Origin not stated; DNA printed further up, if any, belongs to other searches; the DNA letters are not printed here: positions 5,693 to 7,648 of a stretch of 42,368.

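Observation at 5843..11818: Tight three-gene cassette: HTH-less/GAFTGA-less NtrC-type AAA+-DUF4384 protein, exported beta-helix-dockerin protein, TPR-CHAT protease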

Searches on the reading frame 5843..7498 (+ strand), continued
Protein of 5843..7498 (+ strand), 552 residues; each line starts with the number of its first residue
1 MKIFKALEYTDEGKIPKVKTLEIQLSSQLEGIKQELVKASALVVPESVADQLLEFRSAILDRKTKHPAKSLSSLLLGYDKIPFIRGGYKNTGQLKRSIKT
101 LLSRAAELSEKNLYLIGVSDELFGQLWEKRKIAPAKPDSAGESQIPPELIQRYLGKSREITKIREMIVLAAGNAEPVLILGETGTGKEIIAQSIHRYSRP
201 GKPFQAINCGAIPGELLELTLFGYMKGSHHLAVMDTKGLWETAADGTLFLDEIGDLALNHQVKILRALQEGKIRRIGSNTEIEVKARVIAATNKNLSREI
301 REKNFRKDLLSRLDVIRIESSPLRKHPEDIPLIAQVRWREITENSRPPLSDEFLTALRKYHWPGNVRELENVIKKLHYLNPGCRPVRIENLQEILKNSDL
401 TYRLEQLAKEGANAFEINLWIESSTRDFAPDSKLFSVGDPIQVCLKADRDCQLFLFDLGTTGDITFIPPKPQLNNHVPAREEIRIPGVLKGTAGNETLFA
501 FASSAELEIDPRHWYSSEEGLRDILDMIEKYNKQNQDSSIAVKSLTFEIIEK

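Call 13: find_encoding_contigs(protein=P0004, flank=10000, max_places=3)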
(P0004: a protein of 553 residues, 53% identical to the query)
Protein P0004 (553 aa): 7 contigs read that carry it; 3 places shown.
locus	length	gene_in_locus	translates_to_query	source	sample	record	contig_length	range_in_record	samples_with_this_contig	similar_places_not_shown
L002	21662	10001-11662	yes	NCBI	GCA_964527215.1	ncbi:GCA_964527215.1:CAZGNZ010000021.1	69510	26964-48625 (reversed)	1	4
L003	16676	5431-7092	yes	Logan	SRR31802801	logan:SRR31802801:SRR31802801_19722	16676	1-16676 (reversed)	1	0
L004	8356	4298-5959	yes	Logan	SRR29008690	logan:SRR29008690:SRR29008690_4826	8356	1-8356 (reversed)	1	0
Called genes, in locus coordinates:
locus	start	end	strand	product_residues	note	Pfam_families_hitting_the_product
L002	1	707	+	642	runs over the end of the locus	PF17874:TPR_MalT (weak), PF14938:SNAP, PF13424:TPR_12, PF17874:TPR_MalT, PF00515:TPR_1, PF13424:TPR_12, PF00512:HisKA, PF02518:HATPase_c, +11 more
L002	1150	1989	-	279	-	PF04784:DUF547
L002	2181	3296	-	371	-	PF07992:Pyr_redox_2, PF13738:Pyr_redox_3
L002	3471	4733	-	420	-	PF07884:VKOR, PF13462:Thioredoxin_4, PF01323:DSBA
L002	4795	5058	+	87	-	-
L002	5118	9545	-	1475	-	PF08450:SGL (faint), PF00404:Dockerin_1, PF18962:Por_Secre_tail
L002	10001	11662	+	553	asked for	PF00158:Sigma54_activat, PF14532:Sigma54_activ_2, PF25601:AAA_lid_14, PF14326:DUF4384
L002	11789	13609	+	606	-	PF07602:DUF1565 (weak), PF00404:Dockerin_1 (faint)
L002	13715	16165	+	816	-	PF00515:TPR_1 (faint), PF07719:TPR_2 (faint), PF13176:TPR_7 (faint), PF13181:TPR_8 (faint), PF13374:TPR_10 (faint), PF14938:SNAP (weak), PF13424:TPR_12, PF12770:CHAT, +2 more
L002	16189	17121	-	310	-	PF00291:PALP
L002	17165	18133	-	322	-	PF00132:Hexapep (faint)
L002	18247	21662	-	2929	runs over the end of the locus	PF18962:Por_Secre_tail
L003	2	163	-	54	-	?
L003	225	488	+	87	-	-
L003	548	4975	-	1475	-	PF08450:SGL (faint), PF00404:Dockerin_1, PF18962:Por_Secre_tail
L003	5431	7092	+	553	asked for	PF00158:Sigma54_activat, PF14532:Sigma54_activ_2, PF25601:AAA_lid_14, PF14326:DUF4384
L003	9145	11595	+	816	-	PF00515:TPR_1 (faint), PF07719:TPR_2 (faint), PF13176:TPR_7 (faint), PF13181:TPR_8 (faint), PF13374:TPR_10 (faint), PF14938:SNAP (weak), PF13424:TPR_12, PF12770:CHAT, +2 more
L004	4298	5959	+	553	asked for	PF00158:Sigma54_activat, PF14532:Sigma54_activ_2, PF25601:AAA_lid_14, PF14326:DUF4384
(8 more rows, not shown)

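Call 18: find_encoding_contigs(protein=P0009, flank=8000, max_places=2)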
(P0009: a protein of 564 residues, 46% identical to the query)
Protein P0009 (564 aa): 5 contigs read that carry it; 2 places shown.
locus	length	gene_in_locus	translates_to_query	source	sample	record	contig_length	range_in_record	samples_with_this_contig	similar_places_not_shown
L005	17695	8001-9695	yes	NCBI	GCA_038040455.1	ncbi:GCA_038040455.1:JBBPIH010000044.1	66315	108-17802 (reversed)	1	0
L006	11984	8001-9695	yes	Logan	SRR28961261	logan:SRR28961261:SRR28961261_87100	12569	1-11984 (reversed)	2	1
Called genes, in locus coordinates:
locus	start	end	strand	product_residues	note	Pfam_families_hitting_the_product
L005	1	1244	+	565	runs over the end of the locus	PF03136:Pup_ligase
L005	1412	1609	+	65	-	-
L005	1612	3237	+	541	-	PF03136:Pup_ligase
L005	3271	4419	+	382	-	PF13191:AAA_16 (faint), PF00004:AAA (faint), PF17871:AAA_lid_9 (weak)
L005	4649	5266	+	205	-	PF13532:2OG-FeII_Oxy_2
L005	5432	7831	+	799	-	PF13271:DUF4062, PF13191:AAA_16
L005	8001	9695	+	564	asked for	PF00158:Sigma54_activat, PF14532:Sigma54_activ_2, PF07728:AAA_5 (faint), PF25601:AAA_lid_14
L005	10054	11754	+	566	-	PF00140:Sigma70_r1_2, PF04542:Sigma70_r2, PF04539:Sigma70_r3, PF04545:Sigma70_r4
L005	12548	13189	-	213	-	-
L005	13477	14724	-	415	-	PF01408:GFO_IDH_MocA, PF22725:GFO_IDH_MocA_C3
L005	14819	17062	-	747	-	PF08811:DUF1800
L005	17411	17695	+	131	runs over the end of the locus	PF01797:Y1_Tnp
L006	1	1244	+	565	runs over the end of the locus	PF03136:Pup_ligase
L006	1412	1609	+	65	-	-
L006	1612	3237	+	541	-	PF03136:Pup_ligase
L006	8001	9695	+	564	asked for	PF00158:Sigma54_activat, PF14532:Sigma54_activ_2, PF07728:AAA_5 (faint), PF25601:AAA_lid_14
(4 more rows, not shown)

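Call 19: find_encoding_contigs(protein=P0048, flank=8000, max_places=2)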
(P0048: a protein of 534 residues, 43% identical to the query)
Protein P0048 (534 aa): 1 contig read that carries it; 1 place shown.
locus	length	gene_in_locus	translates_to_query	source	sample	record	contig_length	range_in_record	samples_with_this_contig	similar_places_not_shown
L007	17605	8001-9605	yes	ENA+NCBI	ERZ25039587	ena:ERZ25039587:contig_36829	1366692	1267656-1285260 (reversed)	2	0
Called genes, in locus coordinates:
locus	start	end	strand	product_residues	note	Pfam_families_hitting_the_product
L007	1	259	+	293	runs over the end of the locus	PF13276:HTH_21, PF00665:rve, PF13683:rve_3, PF13333:rve_2 (faint)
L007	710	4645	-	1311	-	PF13676:TIR_2, PF13191:AAA_16, PF24883:NPHP3_N, PF23342:WDR90_beta-prop_4th, PF23381:Beta-prop_IFT122_1st, PF23414:Beta-prop_EML_2, PF24796:WDR55, PF24805:EIF3I, +115 more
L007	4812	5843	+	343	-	PF07719:TPR_2 (faint), PF13424:TPR_12 (faint), PF13428:TPR_14 (weak), PF13431:TPR_17 (faint), PF23914:TPR_CcmH_CycH (faint), PF13181:TPR_8 (faint), PF14559:TPR_19, PF00515:TPR_1 (weak), +5 more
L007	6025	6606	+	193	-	PF07728:AAA_5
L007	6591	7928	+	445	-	-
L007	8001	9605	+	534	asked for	PF00158:Sigma54_activat, PF14532:Sigma54_activ_2, PF07728:AAA_5 (weak), PF25601:AAA_lid_14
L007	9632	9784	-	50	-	-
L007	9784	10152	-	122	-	-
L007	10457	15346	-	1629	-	PF13271:DUF4062, PF01637:ATPase_2, PF13191:AAA_16, PF23414:Beta-prop_EML_2, PF24796:WDR55, PF24805:EIF3I, PF24807:WD40_CDC20-Fz, PF24814:WD40_Prp19, +113 more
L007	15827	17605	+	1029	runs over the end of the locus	PF13676:TIR_2, PF00931:NB-ARC, PF13191:AAA_16, PF13424:TPR_12, PF24885:TPR_NPHP3 (weak), PF13424:TPR_12, PF13374:TPR_10 (weak), PF13424:TPR_12, +5 more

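Call 20: find_encoding_contigs(protein=P0113, flank=8000, max_places=2)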
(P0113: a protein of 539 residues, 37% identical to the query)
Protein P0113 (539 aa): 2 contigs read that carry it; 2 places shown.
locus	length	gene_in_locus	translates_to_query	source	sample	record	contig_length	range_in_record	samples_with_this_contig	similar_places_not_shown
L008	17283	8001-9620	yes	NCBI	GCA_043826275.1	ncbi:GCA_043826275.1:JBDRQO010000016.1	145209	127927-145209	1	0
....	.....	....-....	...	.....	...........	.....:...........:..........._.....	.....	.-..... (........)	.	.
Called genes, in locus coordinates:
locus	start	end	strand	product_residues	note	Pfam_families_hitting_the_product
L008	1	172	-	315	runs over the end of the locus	PF00140:Sigma70_r1_2, PF04542:Sigma70_r2, PF04545:Sigma70_r4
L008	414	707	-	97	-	PF00589:Phage_integrase (weak)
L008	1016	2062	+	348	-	PF01548:DEDD_Tnp_IS110, PF02371:Transposase_20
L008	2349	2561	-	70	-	-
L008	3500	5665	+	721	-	PF05621:TniB (weak), PF13401:AAA_22 (weak), PF00004:AAA, PF17871:AAA_lid_9, PF00158:Sigma54_activat (weak), PF07724:AAA_2, PF07728:AAA_5 (weak), PF10431:ClpB_D2-small, +6 more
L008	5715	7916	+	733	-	-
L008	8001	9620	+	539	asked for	PF00158:Sigma54_activat, PF14532:Sigma54_activ_2, PF25601:AAA_lid_14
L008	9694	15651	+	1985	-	PF05593:RHS_repeat (faint), PF25023:TEN_YD-shell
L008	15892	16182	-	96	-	-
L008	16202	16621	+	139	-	-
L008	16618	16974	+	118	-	PF05717:TnpB_IS66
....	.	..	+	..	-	?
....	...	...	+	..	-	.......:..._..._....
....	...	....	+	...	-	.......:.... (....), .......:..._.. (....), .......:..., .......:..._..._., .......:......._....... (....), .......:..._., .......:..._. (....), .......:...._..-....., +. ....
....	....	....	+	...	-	-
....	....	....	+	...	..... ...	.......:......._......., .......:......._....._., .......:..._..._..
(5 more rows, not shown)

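Call 37: predict_structure(alignment_id=A2)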
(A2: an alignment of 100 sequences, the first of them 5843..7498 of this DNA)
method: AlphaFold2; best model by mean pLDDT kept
length: 552 residues; sequences in the alignment: 100
mean_pLDDT: 89.8   pTM: 0.64
mean pLDDT of the five models: 89.8, 89.3, 88.7, 88.6, 87.7
residues with pLDDT >= 90: 370; 70-90: 145; 50-70: 29; < 50: 8
segments of 3 or more residues with pLDDT < 50: 134-140
pLDDT, mean of each block of 10 residues (from residue 1): 96 87 96 96 97 97 96 98 95 95 97 98 92 49 81 95 96 97 94 97 97 94 96 97 98 97 97 97 98 91 96 97 92 97 95 94 86 91 86 81 75 79 67 80 92 86 76 82 87 83 86 75 83 76 88 69
secondary structure, 60 per line:
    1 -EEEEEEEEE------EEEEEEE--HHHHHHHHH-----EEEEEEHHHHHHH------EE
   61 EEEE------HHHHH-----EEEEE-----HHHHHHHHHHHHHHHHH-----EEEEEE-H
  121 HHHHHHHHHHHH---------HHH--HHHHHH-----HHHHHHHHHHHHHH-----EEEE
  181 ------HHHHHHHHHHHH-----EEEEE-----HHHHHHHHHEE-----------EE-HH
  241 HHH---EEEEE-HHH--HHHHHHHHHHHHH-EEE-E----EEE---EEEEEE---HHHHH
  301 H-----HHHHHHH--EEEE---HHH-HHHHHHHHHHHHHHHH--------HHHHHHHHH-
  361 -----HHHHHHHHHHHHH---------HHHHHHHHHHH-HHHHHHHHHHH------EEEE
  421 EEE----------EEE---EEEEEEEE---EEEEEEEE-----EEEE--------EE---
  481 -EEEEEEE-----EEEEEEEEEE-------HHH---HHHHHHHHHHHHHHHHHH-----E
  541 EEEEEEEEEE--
elements in order: E2-10 E17-23 H26-34 E40-45 H46-52 E59-64 H71-75 E81-85 H91-107 E113-118 H120-132 H147-152 H158-171 E177-180 H187-198 E204-208 H214-222 H239-243 E247-251 H258-270 E272-274 E281-283 E287-292 H296-301 H307-313 E316-319 H327-342 H351-359 H366-378 H388-398 H400-410 E417-423 E434-436 E440-447 E451-458 E464-467 E482-488 E494-503 H517-534 E540-550

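Call 38: find_encoding_contigs(protein=P0025, flank=8000, max_places=1)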
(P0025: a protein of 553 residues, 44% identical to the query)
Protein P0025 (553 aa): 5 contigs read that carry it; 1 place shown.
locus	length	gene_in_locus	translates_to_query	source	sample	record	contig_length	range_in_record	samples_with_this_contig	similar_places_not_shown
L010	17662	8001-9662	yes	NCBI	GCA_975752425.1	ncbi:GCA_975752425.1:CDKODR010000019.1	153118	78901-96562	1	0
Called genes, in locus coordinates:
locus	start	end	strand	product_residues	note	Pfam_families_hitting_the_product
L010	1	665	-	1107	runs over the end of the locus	PF13181:TPR_8 (faint), PF07719:TPR_2 (faint), PF13428:TPR_14 (faint), PF00515:TPR_1 (faint), PF13176:TPR_7 (faint), PF13424:TPR_12, PF13424:TPR_12, PF12770:CHAT, +6 more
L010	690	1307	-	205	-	PF13424:TPR_12 (weak)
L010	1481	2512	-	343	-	-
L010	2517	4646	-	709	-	-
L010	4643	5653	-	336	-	-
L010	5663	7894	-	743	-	PF07724:AAA_2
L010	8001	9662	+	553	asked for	PF00158:Sigma54_activat, PF14532:Sigma54_activ_2, PF25601:AAA_lid_14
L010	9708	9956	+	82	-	PF04014:MazE_antitoxin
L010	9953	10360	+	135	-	PF01850:PIN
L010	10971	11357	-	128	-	-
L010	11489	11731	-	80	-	PF10387:DUF2442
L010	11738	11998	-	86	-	PF13711:DUF4160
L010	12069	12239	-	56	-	-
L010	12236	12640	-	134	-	PF13271:DUF4062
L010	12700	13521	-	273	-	PF05721:PhyH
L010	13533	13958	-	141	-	-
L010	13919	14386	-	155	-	-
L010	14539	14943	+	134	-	-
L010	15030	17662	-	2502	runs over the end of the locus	PF13271:DUF4062, PF24883:NPHP3_N (faint), PF13424:TPR_12 (weak), PF02810:SEC-C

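Call 39: find_encoding_contigs(protein=P0041, flank=8000, max_places=1)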
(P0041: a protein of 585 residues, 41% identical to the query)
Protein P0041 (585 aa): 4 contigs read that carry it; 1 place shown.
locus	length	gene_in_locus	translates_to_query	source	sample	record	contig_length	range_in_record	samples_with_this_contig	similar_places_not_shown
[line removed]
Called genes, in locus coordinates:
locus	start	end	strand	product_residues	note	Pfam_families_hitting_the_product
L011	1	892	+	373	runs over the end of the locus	PF14464:Prok-JAB (weak)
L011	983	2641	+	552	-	PF16450:Prot_ATP_ID_OB_C, PF13191:AAA_16 (faint), PF13401:AAA_22 (weak), PF20720:nSTAND3 (faint), PF00004:AAA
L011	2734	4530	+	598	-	PF03136:Pup_ligase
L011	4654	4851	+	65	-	-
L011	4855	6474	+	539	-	PF03136:Pup_ligase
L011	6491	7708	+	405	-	PF17871:AAA_lid_9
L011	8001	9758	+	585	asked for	PF00158:Sigma54_activat, PF14532:Sigma54_activ_2, PF07728:AAA_5 (weak), PF25601:AAA_lid_14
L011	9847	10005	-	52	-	-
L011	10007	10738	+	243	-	PF00756:Esterase (faint), PF10503:Esterase_PHB (faint), PF12146:Hydrolase_4 (faint), PF00561:Abhydrolase_1 (weak), PF01738:DLH, PF00326:Peptidase_S9 (faint), PF02230:Abhydrolase_2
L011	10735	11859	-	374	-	PF01636:APH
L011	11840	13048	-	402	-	PF02771:Acyl-CoA_dh_N, PF02770:Acyl-CoA_dh_M, PF00441:Acyl-CoA_dh_1, PF08028:Acyl-CoA_dh_2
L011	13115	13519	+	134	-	PF00856:SET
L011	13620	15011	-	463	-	PF01546:Peptidase_M20, PF07687:M20_dimer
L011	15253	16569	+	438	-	PF00285:Citrate_synt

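Call 40: find_encoding_contigs(protein=P0078, flank=8000, max_places=1)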
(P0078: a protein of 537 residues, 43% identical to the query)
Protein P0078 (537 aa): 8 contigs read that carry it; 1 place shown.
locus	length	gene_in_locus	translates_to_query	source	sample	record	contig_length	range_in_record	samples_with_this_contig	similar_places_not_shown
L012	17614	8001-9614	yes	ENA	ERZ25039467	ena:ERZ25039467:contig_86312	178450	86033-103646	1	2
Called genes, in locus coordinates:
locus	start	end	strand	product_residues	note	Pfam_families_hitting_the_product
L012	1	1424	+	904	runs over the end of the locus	PF02026:RyR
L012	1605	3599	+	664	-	PF01582:TIR, PF13676:TIR_2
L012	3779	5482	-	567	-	-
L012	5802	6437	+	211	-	-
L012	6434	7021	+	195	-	-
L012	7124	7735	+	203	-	PF13505:OMP_b-brl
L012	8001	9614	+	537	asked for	PF00158:Sigma54_activat, PF14532:Sigma54_activ_2, PF25601:AAA_lid_14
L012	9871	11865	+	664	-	PF00365:PFK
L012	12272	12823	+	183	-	-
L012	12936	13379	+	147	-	-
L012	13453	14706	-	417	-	PF17871:AAA_lid_9 (weak)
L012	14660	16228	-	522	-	PF03136:Pup_ligase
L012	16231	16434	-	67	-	-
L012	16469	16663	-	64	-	-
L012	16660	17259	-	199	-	PF03136:Pup_ligase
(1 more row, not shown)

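Call 42: fold_search(model_id=the predicted structure, library=pdb)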
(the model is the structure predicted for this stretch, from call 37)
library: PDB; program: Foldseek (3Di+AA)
matches with E <= 10: 1581; with E <= 0.001: 984
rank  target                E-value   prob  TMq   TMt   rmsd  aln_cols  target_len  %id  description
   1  1ny5_A                4.9e-26  1.00  0.42  0.60  12.0       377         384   30  Crystal structure of sigm54 activator (AAA+ ATPase) in the inactive state (released 2003-11-11)
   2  3dzd_A                1.1e-25  1.00  0.40  0.60  10.6       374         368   32  Crystal structure of sigma54 activator NTRC4 in the inactive state (released 2008-11-25)
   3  1ny5_B                8.3e-25  1.00  0.42  0.60  13.0       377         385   31  Crystal structure of sigm54 activator (AAA+ ATPase) in the inactive state (released 2003-11-11)
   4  8p53_C                1.7e-24  1.00  0.40  0.58  13.9       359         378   32  Cryo-EM structure of the c-di-GMP-free FleQ-FleN master regulator complex of P. aeruginosa (released 2023-12-13)
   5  8p53_D                2.0e-24  1.00  0.40  0.59  14.0       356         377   32  Cryo-EM structure of the c-di-GMP-free FleQ-FleN master regulator complex of P. aeruginosa (released 2023-12-13)
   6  6jdi                  2.8e-24  1.00  0.40  0.87   1.7       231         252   45  Central domain of FleQ H287N mutant in complex with ATPgS and Mg (released 2019-11-27)
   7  5exp                  5.4e-24  1.00  0.40  0.88   1.7       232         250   45  AAA+ domain of FleQ from Pseudomonas aeruginosa (released 2016-01-13)
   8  5ep0                  1.1e-23  1.00  0.41  0.59  18.5       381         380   29  Quorum-Sensing Signal Integrator LuxO - Receiver+Catalytic Domains (released 2016-04-20)
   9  8p53_E                1.4e-23  1.00  0.42  0.59  14.9       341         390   34  Cryo-EM structure of the c-di-GMP-free FleQ-FleN master regulator complex of P. aeruginosa (released 2023-12-13)
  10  5exs                  2.0e-23  1.00  0.40  0.87   1.7       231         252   45  AAA+ ATPase FleQ from Pseudomonas aeruginosa bound to ATP-gamma-S (released 2016-01-13)
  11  4qht_A                3.1e-23  1.00  0.40  0.87   1.9       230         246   38  Crystal structure of AAA+/ sigma 54 activator domain of the flagellar regulatory protein FlrC from Vibrio cholerae in  (released 2014-07-16)
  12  3m0e_A                5.0e-23  1.00  0.41  0.88   2.5       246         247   40  Crystal structure of the ATP-bound state of Walker B mutant of NtrC1 ATPase domain (released 2010-11-03)
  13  6jdl                  7.5e-23  1.00  0.40  0.86   1.7       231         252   45  Central domain of FleQ H287A mutant in complex with ATPgS and Mg (released 2019-11-27)
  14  4qhs_B                8.0e-23  1.00  0.40  0.88   2.8       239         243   36  Crystal structure of AAA+sigma 54 activator domain of the flagellar regulatory protein FlrC of Vibrio cholerae in nucl (released 2014-07-16)
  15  6luf_A                9.5e-23  1.00  0.40  0.87   2.0       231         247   37  Trans-acting mutant Y290A of the central AAA+ domain of the flagellar regulatory protein FlrC (released 2020-03-18)
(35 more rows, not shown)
